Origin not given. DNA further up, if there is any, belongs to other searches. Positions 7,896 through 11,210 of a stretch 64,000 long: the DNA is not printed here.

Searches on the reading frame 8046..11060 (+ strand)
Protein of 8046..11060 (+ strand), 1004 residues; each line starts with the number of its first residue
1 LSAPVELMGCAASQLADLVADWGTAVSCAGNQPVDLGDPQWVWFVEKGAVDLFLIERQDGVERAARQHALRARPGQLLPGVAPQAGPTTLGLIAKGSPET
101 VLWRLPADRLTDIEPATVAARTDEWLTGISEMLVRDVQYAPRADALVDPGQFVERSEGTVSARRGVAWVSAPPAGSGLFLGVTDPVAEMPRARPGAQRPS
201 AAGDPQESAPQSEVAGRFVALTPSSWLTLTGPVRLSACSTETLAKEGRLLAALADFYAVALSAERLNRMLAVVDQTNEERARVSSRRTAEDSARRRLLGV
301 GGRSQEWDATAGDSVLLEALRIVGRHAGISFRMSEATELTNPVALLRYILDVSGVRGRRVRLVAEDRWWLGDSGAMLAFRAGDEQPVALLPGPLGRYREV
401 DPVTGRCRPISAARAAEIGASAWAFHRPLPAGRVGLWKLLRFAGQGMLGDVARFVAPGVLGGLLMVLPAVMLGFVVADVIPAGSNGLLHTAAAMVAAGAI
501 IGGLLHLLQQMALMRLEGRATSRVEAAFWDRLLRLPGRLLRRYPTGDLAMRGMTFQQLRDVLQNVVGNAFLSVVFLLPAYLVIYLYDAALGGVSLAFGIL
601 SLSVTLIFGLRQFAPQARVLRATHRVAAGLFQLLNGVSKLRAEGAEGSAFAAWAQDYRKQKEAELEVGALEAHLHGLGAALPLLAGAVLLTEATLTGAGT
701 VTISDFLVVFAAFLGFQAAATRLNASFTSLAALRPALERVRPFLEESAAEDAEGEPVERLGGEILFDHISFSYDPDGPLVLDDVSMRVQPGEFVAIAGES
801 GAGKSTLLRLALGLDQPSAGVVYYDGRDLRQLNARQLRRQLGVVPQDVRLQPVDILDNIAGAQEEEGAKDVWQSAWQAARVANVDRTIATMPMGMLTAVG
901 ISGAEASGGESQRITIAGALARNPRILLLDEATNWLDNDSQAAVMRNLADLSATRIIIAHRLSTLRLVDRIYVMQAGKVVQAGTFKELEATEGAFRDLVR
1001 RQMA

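Call 8: search_protein_families(library=pfam, proteins=[window:8046-11060:+], max_evalue=0.01)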
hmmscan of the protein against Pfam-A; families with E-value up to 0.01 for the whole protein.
window:8046-11060:+ (1004 aa): 6 families
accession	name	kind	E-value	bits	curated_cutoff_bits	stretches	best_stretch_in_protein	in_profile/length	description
PF00005.33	ABC_tran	-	2.6e-30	106.2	25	1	781-934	1-137/137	ABC transporter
PF00664.28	ABC_membrane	-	6.9e-11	42.8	28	1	459-715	9-269/274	ABC transporter transmembrane region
PF13191.12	AAA_16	-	2.4e-06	28.6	32.6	1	789-952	23-159/167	AAA ATPase domain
PF13401.12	AAA_22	-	6e-05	23.8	27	1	792-880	6-65/130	AAA domain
PF09818.15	ABC_ATPase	-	0.00011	21.7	23.2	1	882-942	135-197/283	P-loop domain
PF13555.12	AAA_29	-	0.0041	17.3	27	0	782-808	13-39/61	P-loop containing region of AAA domain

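Call 36: search_protein_families(library=ncbifam, proteins=[window:8046-11060:+], max_evalue=0.01)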
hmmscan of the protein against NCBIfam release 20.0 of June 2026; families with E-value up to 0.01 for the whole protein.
window:8046-11060:+ (1004 aa): 187 families (the best 25 are shown)
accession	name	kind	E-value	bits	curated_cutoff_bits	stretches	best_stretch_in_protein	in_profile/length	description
TIGR03797.1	NHLM_micro_ABC2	equivalog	1.7e-197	658.1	709.4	1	315-1003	3-686/686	NHLP bacteriocin export ABC transporter permease/ATPase subunit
TIGR03796.1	NHLM_micro_ABC1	equivalog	6.6e-90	302.3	853.3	1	461-1000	162-710/710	NHLP family bacteriocin export ABC transporter peptidase/permease/ATPase subunit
TIGR02203.1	MsbA_lipidA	equivalog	1.1e-68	232.2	602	1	470-1002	36-569/572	lipid A export permease/ATP-binding protein MsbA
TIGR01846.1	type_I_sec_HlyB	subfamily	1.5e-68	231.7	725.55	1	475-1003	165-693/694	type I secretion system permease/ATPase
TIGR03375.1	type_I_sec_LssB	subfamily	1.5e-64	218.5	693.1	1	479-985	179-685/696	type I secretion system permease/ATPase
NF045513.1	HepA_fam_ABC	equivalog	8e-63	212.8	725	1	557-997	164-604/610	heterocyst formation ABC transporter subunit HepA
NF010178.0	PRK13657.1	equivalog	1.7e-60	205.1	733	1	568-1002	139-570/588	glucan ABC transporter ATP-binding protein/ permease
TIGR02204.1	MsbA_rel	hypoth_equivalog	5.5e-58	197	780.4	1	483-1002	52-575/576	ABC transporter, permease/ATP-binding protein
TIGR01842.1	type_I_sec_PrtD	subfamily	2.5e-55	188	510.15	1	463-988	20-540/544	type I secretion system permease/ATPase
TIGR02857.1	CydD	equivalog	1.1e-54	186.3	435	1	452-974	6-529/529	thiol reductant ABC exporter subunit CydD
TIGR00958.1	3a01208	subfamily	8.9e-54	182.9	874.6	1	752-999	466-711/711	antigen peptide transporter 2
TIGR01193.1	bacteriocin_ABC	subfamily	6e-52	177.1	523.85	1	462-999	169-706/708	peptide cleavage/export ABC transporter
NF008381.0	PRK11176.1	equivalog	6.6e-52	176.7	867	1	687-1003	265-580/582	lipid A ABC transporter ATP-binding protein/permease MsbA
TIGR02868.1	CydC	equivalog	2.1e-49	168.6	329.05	1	457-961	17-529/530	thiol reductant ABC exporter subunit CydC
NF052233.1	CphA_assoc_ABC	equivalog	4.7e-48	164.1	880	1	747-1003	492-744/766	cyanophycin metabolism-associated ABC transporter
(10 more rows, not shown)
